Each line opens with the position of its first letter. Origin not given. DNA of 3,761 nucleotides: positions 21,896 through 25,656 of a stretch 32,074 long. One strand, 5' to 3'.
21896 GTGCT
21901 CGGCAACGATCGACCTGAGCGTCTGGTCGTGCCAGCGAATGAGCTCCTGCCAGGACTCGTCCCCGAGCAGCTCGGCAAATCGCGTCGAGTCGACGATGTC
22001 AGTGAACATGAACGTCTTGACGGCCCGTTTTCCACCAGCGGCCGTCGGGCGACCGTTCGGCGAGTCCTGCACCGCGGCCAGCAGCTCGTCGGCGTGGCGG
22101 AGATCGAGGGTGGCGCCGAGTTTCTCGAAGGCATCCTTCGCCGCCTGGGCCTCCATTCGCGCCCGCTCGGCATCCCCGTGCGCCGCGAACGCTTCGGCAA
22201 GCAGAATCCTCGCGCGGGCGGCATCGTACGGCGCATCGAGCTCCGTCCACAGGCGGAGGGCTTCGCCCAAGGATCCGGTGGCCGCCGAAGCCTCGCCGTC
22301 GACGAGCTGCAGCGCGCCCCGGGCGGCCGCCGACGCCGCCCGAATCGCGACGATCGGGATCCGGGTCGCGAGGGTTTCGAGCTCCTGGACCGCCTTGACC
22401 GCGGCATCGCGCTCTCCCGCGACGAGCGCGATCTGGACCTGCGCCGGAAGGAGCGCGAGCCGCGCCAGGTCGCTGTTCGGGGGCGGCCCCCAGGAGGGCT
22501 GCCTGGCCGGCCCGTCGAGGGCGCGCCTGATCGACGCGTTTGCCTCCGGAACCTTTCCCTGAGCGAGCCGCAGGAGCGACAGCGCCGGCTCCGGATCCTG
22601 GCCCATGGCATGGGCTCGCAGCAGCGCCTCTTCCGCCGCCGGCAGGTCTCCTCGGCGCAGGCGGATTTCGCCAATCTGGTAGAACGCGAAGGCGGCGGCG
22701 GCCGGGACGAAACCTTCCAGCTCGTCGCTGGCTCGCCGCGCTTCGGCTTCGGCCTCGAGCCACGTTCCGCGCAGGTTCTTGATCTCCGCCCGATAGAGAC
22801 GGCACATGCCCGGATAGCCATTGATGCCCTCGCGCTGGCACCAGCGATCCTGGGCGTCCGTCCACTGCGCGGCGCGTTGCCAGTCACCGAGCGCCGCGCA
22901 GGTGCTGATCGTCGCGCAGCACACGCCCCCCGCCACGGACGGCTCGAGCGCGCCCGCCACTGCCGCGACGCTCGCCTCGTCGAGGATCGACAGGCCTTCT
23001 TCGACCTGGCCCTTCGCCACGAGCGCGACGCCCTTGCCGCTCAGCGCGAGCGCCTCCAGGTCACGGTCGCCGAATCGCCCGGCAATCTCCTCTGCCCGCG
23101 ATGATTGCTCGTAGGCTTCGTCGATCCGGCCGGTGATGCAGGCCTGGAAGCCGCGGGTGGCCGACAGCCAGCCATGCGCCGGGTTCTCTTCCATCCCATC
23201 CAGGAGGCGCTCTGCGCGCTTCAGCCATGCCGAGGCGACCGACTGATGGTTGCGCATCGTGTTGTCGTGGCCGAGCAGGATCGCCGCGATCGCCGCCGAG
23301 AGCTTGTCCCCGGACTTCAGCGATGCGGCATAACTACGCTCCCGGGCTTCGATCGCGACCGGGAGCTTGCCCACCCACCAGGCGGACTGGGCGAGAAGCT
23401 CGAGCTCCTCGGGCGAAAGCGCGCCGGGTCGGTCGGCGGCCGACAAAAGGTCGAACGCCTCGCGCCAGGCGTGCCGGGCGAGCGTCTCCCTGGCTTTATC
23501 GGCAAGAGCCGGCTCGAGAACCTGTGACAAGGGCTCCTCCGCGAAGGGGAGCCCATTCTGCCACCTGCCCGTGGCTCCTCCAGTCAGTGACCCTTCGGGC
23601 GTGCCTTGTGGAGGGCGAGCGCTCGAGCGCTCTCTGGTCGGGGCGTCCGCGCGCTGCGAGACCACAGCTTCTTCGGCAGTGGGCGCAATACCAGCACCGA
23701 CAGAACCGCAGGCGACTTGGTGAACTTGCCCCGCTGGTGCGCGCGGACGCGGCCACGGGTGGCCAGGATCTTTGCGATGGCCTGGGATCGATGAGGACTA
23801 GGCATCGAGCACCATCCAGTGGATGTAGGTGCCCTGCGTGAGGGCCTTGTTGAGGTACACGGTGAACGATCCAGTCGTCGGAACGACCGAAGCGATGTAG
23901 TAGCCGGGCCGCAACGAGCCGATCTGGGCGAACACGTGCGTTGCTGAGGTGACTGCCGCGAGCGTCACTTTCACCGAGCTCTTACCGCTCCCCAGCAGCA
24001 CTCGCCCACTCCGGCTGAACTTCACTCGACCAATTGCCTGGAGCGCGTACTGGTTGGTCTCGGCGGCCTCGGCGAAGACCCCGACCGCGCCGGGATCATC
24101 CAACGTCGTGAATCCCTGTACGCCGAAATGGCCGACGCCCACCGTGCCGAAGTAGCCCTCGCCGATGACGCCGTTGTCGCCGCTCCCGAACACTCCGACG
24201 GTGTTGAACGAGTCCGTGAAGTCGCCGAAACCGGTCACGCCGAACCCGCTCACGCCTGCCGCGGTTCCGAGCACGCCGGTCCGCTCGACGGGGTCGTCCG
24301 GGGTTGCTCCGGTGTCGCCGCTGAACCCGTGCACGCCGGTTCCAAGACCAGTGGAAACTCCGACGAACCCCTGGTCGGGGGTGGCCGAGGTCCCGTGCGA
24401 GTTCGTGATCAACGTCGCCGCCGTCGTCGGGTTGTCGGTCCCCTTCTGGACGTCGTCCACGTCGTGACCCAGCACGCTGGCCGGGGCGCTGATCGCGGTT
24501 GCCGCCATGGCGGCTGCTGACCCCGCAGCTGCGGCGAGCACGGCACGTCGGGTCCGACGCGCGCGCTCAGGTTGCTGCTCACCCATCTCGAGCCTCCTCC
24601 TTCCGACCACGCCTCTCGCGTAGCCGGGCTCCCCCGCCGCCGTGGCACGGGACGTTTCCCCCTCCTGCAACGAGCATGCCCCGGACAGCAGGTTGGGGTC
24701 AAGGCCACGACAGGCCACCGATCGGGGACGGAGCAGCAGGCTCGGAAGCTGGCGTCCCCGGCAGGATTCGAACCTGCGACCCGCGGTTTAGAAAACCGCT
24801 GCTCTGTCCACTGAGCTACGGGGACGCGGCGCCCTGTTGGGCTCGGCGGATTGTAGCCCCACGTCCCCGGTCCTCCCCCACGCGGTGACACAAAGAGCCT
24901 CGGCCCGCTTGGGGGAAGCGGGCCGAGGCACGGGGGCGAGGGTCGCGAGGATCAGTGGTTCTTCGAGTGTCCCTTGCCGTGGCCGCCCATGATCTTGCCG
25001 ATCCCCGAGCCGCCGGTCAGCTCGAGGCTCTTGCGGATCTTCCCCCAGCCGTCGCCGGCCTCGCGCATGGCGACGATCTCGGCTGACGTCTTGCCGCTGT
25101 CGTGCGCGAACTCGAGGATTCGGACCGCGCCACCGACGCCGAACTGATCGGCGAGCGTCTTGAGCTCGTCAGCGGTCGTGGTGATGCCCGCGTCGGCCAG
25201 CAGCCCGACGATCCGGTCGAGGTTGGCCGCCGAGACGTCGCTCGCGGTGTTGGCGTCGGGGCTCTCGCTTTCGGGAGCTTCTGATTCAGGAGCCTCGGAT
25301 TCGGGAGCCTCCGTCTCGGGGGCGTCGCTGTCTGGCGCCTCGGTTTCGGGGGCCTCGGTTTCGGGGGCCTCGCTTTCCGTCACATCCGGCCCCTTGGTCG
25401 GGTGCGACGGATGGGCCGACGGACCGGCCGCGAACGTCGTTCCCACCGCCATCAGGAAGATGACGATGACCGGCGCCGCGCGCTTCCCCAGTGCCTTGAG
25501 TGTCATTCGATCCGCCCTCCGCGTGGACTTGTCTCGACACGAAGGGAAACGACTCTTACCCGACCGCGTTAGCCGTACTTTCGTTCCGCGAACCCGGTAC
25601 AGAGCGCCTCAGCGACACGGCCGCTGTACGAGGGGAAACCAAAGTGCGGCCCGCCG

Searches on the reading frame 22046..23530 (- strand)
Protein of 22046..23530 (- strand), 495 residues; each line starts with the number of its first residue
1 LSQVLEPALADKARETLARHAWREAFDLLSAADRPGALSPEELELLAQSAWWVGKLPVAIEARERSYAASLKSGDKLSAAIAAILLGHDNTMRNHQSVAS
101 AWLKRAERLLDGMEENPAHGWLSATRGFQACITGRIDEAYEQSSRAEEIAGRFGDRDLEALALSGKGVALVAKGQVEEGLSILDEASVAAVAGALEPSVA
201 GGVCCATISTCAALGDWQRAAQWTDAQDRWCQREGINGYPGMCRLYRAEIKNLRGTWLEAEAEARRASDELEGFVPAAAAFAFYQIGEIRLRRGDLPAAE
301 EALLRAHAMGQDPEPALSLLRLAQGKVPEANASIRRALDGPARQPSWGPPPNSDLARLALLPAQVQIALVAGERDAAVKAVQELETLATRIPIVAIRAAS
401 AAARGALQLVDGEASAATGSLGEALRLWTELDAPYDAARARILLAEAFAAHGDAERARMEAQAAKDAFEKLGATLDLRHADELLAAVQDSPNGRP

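Call 45: search_protein_representatives(protein=window:22046-23530:-)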
Query: 495 residues. Proteins with E-value up to 0.001 (for the whole library): 7633; up to 1e-10: 4281; up to 1e-30: 1358. The best 150 are listed.
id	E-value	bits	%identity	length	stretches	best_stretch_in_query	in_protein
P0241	1.0e-146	506.0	58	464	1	71-483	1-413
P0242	2.0e-118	412.7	49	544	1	2-435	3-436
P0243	2.4e-116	405.9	47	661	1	1-485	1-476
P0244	7.2e-112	391.1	45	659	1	13-485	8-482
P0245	2.7e-111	389.2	44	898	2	4-484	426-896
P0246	1.9e-104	366.6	46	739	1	11-486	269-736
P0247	2.0e-104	366.6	47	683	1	10-495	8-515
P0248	6.4e-104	364.9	46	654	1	3-487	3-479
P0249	6.5e-104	364.9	45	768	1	12-477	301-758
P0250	1.4e-103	363.8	46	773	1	1-482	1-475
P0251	1.8e-102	360.1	46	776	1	17-485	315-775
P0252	7.5e-99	348.2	46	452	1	12-453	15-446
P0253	8.6e-99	348.0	44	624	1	11-487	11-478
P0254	1.0e-98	347.8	46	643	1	10-485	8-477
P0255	2.6e-97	343.1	44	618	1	1-487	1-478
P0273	7.6e-90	318.5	42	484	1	9-486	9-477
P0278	2.8e-89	316.6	43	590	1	12-480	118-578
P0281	1.1e-88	314.6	42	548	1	5-485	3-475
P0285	5.6e-88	312.3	42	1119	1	11-471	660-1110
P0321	4.3e-82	292.9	38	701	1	2-484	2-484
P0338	1.7e-79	284.4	63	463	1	134-359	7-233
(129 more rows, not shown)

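Call 50: search_protein_families(library=pfam, alignment_id=A5, max_evalue=0.0001)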
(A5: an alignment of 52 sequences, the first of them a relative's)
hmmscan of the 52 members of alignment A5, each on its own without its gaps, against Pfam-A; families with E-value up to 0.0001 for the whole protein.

A. member 1, P0249 (768 aa): 3 families
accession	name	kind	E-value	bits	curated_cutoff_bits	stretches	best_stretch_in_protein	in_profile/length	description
PF00069.31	Pkinase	-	9.9e-51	173.1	31.7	1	16-264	1-252/263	Protein kinase domain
PF07714.23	PK_Tyr_Ser-Thr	-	9.4e-32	110.8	23.1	1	17-227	2-215/258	Protein tyrosine and serine/threonine kinase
PF13424.12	TPR_12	-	4.2e-06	27.3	30.1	0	450-520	3-74/77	Tetratricopeptide repeat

B. families by the number of members that match (of 52 scanned): 33 families (the first 25 are shown)
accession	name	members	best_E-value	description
PF13424.12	TPR_12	33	1.8e-14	Tetratricopeptide repeat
PF00069.31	Pkinase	19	1.5e-53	Protein kinase domain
PF07714.23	PK_Tyr_Ser-Thr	19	4.6e-39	Protein tyrosine and serine/threonine kinase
PF17874.7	TPR_MalT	17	1.8e-14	MalT-like TPR region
PF03109.22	ABC1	14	7.1e-10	ABC1 atypical kinase-like domain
PF00196.25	GerE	13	3.4e-22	Bacterial regulatory proteins, luxR family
PF01636.29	APH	8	3e-07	Phosphotransferase enzyme family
PF13181.12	TPR_8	7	5.6e-06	Tetratricopeptide repeat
PF13384.12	HTH_23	6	7.3e-19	Homeodomain-like domain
PF07719.23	TPR_2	6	6.2e-10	Tetratricopeptide repeat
PF00515.34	TPR_1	4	4.3e-08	Tetratricopeptide repeat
PF00486.34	Trans_reg_C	3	4.8e-16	Transcriptional regulatory protein, C terminal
PF17667.7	Pkinase_fungal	3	3.6e-06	Fungal protein kinase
PF13560.12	HTH_31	2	1.9e-13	Helix-turn-helix domain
PF01381.28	HTH_3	2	1.4e-11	Helix-turn-helix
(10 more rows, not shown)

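Call 74: search_protein_families(library=ncbifam, proteins=[P0249, P0281, P0278, P0250, P0285, P0273, P0321, P0338], max_evalue=0.00001)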
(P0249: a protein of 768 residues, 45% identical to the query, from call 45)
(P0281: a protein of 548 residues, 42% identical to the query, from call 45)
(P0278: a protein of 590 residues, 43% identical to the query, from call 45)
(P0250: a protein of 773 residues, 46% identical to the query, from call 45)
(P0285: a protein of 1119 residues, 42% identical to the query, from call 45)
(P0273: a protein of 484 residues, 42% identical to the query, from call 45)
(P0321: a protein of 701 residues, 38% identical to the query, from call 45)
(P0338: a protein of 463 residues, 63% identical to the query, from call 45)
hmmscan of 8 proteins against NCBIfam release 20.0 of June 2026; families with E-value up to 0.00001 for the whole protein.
P0249 (768 aa): 14 families
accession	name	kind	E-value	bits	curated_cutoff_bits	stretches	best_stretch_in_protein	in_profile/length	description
NF033483.0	PknB_PASTA_kin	equivalog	2.7e-93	313.9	450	1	11-314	4-302/563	Stk1 family PASTA domain-containing Ser/Thr kinase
NF052427.1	StpK7MSMEG_1200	equivalog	5.4e-62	210.1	900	1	11-318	4-305/601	serine/threonine protein kinase StpK7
NF047741.1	antiphage_MADS6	equivalog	3.1e-49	168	460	2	117-289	303-472/612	methylation-associated defense system protein kinase MAD6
NF009651.0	PRK13184.1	equivalog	1.8e-46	158.6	839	1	15-275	3-288/932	serine/threonine-protein kinase PknD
TIGR03903.1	TOMM_kin_cyc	equivalog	3.6e-44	151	705.75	1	40-275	4-245/1267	TOMM system kinase/cyclase fusion protein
NF053615.1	SerThrKinAfsKStmc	equivalog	2e-31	109.4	1300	1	15-220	14-216/809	protein serine/threonine kinase AfsK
NF038150.1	lanthi_synth_IV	equivalog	4.2e-26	91.5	650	1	10-303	185-486/851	class IV lanthionine synthetase LanL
NF033442.0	BREX_PglW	equivalog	2.6e-22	78.5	990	1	11-314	509-803/1391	BREX system serine/threonine kinase PglW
NF038151.1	lanthi_synth_III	equivalog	6.1e-13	48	575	1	15-217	221-429/833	class III lanthionine synthetase LanKC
NF058632.1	SerThrKinPrkT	equivalog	9.5e-10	38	280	1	15-150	22-154/322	serine/threonine protein kinase PrkT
NF043056.1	T4SS_LegK1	equivalog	4e-08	32.3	550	1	77-209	143-282/516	Dot/Icm T4SS effector kinase LegK1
NF011464.0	PRK14879.1-7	equivalog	4.2e-08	33.2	246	1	89-163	82-153/221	Kae1-associated kinase Bud32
TIGR03724.2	arch_bud32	equivalog_domain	6.6e-08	32.3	125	1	91-160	71-132/193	KEOPS complex kinase/ATPase Bud32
NF011463.0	PRK14879.1-4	equivalog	2.6e-06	27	188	1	90-159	95-160/237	Kae1-associated kinase Bud32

P0281 (548 aa): 16 families
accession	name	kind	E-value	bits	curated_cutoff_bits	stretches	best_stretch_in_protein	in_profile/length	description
NF047785.1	respo_reg_MadR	equivalog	1.4e-15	57.2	300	1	470-537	136-203/209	MadR family response regulator transcription factor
NF007505.1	PRK10100.1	equivalog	6.3e-14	52.1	250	1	473-539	135-201/204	biofilm master transcriptional regulator CsgD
NF052366.1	photon_PedR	equivalog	5.1e-13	49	120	1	483-540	3-60/74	photosynthetic electron transport-dependent transcriptional regulator PedR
NF007708.0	PRK10403.1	equivalog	1.6e-12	47.4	343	1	482-536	153-207/215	nitrate/nitrite response regulator protein NarP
TIGR03020.2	EpsA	equivalog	4.5e-12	46.1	170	1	477-535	187-243/247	XrtB/PEP-CTERM-associated transcriptional regulator EpsA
NF052445.1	RespRegMctR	equivalog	4e-11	42.7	300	1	481-542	143-204/205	two-component system response regulator MctR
TIGR03541.1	reg_near_HchA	equivalog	2.4e-10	40.3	215.6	1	467-538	157-227/232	PA1136 family autoinducer-binding transcriptional regulator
NF007935.0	PRK10651.1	equivalog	3.1e-10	39.6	250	1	482-540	155-213/216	two-component system response regulator NarL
NF007403.0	PRK09935.1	equivalog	6.2e-10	39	271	1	482-542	149-209/210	fimbria biosynthesis transcriptional regulator FimZ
NF003420.0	PRK04841.1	equivalog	1.4e-09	36.6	537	1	482-537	838-893/903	HTH-type transcriptional regulator MalT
NF011896.0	PRK15369.1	equivalog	2.3e-09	37.1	242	1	465-528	131-195/211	two component system response regulator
NF041830.1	RR_TF_ErdR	exception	5e-09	36.2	390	1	471-535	139-203/213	response regulator transcription factor ErdR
NF041232.1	BagY_FevT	exception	6.9e-08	31.7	700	1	483-532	297-346/367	LuxR family transcriptional regulator BagY/FevT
NF007685.0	PRK10360.1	equivalog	1.4e-06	28.3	258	1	481-531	136-186/196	response regulator transcription factor UhpA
NF040749.1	tetrathio_RR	equivalog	6.1e-06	26.1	290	0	482-529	133-180/191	tetrathionate respiration response regulator TtrR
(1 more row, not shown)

P0278 (590 aa): 7 families
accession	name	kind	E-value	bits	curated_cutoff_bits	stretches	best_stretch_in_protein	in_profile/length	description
NF033483.0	PknB_PASTA_kin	equivalog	7.4e-28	97.9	450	1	1-108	175-283/563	Stk1 family PASTA domain-containing Ser/Thr kinase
NF047741.1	antiphage_MADS6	equivalog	4.3e-13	48.7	460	1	7-115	376-481/612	methylation-associated defense system protein kinase MAD6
NF052427.1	StpK7MSMEG_1200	equivalog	3.4e-11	42.4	900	1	1-101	176-275/601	serine/threonine protein kinase StpK7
NF009651.0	PRK13184.1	equivalog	8.5e-09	33.9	839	1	1-93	198-289/932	serine/threonine-protein kinase PknD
TIGR03903.1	TOMM_kin_cyc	equivalog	3.1e-07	28.6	705.75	1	2-96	157-249/1267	TOMM system kinase/cyclase fusion protein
TIGR02917.1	PEP_TPR_lipo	equivalog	3e-06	25.4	312.2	1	387-484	56-153/899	XrtA/PEP-CTERM system TPR-repeat protein PrsT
NF033442.0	BREX_PglW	equivalog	6e-06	24.2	990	1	1-112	395-504/1391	BREX system serine/threonine kinase PglW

P0250 (773 aa): 12 families
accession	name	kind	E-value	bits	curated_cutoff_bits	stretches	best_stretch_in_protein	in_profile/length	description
NF033483.0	PknB_PASTA_kin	equivalog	1.1e-86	292.1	450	1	495-770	2-268/563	Stk1 family PASTA domain-containing Ser/Thr kinase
NF052427.1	StpK7MSMEG_1200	equivalog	1e-52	179.4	900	1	503-770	10-268/601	serine/threonine protein kinase StpK7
NF047741.1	antiphage_MADS6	equivalog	5.6e-43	147.4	460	2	602-770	301-460/612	methylation-associated defense system protein kinase MAD6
TIGR03903.1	TOMM_kin_cyc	equivalog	4.1e-40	137.6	705.75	1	524-769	2-246/1267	TOMM system kinase/cyclase fusion protein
NF009651.0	PRK13184.1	equivalog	1.6e-38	132.3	839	1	501-769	3-289/932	serine/threonine-protein kinase PknD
NF053615.1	SerThrKinAfsKStmc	equivalog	2.2e-28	99.4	1300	1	503-733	16-235/809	protein serine/threonine kinase AfsK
NF033442.0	BREX_PglW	equivalog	1e-26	93.1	990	2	491-653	503-661/1391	BREX system serine/threonine kinase PglW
NF038150.1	lanthi_synth_IV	equivalog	9.6e-26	90.3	650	1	496-770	185-456/851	class IV lanthionine synthetase LanL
NF043056.1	T4SS_LegK1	equivalog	3.8e-08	32.4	550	1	566-700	145-280/516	Dot/Icm T4SS effector kinase LegK1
NF038151.1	lanthi_synth_III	equivalog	4.4e-08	32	575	1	512-712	235-431/833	class III lanthionine synthetase LanKC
NF058632.1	SerThrKinPrkT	equivalog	4.6e-08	32.4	280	1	501-638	22-155/322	serine/threonine protein kinase PrkT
TIGR03724.2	arch_bud32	equivalog_domain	1.3e-06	28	125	1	546-654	45-133/193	KEOPS complex kinase/ATPase Bud32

P0285 (1119 aa): 39 families (the best 25 are shown)
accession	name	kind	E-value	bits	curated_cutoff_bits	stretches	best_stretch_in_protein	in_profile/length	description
NF033483.0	PknB_PASTA_kin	equivalog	1.1e-86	292.1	450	1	377-647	8-279/563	Stk1 family PASTA domain-containing Ser/Thr kinase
NF052427.1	StpK7MSMEG_1200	equivalog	2.7e-58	197.9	900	1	376-656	7-289/601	serine/threonine protein kinase StpK7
NF047741.1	antiphage_MADS6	equivalog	8.7e-48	163.2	460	2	460-646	281-470/612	methylation-associated defense system protein kinase MAD6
NF009651.0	PRK13184.1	equivalog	2.1e-43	148.5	839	1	376-642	2-296/932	serine/threonine-protein kinase PknD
TIGR03903.1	TOMM_kin_cyc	equivalog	2.7e-40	138.1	705.75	1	403-635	5-246/1267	TOMM system kinase/cyclase fusion protein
NF053615.1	SerThrKinAfsKStmc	equivalog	5.9e-32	111.2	1300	1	372-681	9-313/809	protein serine/threonine kinase AfsK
NF038150.1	lanthi_synth_IV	equivalog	1e-31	110.1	650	1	371-639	184-459/851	class IV lanthionine synthetase LanL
NF051488.1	bifunc_PcaDC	exception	1.1e-25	90.6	390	1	49-263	27-234/375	bifunctional 3-oxoadipate enol-lactonase/4-carboxymuconolactone decarboxylase PcaDC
TIGR02427.1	protocat_pcaD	equivalog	4.9e-25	88.4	255.85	1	49-263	28-234/251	3-oxoadipate enol-lactonase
NF058673.1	LipAdnlyCyLipJMY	equivalog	1.3e-22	80.1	800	1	4-260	5-263/449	bifunctional lipase/adenylate cyclase LipJ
NF033442.0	BREX_PglW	equivalog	1.4e-20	72.7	990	2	299-545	449-677/1391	BREX system serine/threonine kinase PglW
NF038151.1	lanthi_synth_III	equivalog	2e-14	52.9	575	1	378-576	222-429/833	class III lanthionine synthetase LanKC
NF051487.1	bifunc_PcaCD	exception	5.2e-14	52.2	430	1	46-269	184-402/413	bifunctional 4-carboxymuconolactone decarboxylase/3-oxoadipate enol-lactonase PcaCD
NF050089.1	i_nPHAscl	equivalog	1.3e-13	50.6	300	1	47-137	31-122/288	intracellular short-chain-length polyhydroxyalkanoate depolymerase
TIGR03611.1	RutD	equivalog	4e-13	49.3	238.5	1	49-261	28-237/258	pyrimidine utilization protein D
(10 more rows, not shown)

P0273 (484 aa): 0 families

P0321 (701 aa): 0 families

P0338 (463 aa): 0 families

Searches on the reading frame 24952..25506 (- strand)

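Call 4: search_protein_families(library=pfam, proteins=[window:24952-25506:-], max_evalue=0.01)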
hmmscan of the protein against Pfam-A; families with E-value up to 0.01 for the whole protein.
window:24952-25506:- (184 aa): 0 families

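Call 8: search_protein_families(library=ncbifam, proteins=[window:24952-25506:-], max_evalue=0.01)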
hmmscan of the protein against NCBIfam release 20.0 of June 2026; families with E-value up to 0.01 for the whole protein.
window:24952-25506:- (184 aa): 1 family
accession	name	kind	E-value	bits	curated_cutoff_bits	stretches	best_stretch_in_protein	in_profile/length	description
NF040984.1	BimA_first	exception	0.0073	15.3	800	1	27-93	223-288/517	trimeric autotransporter actin-nucleating factor BimA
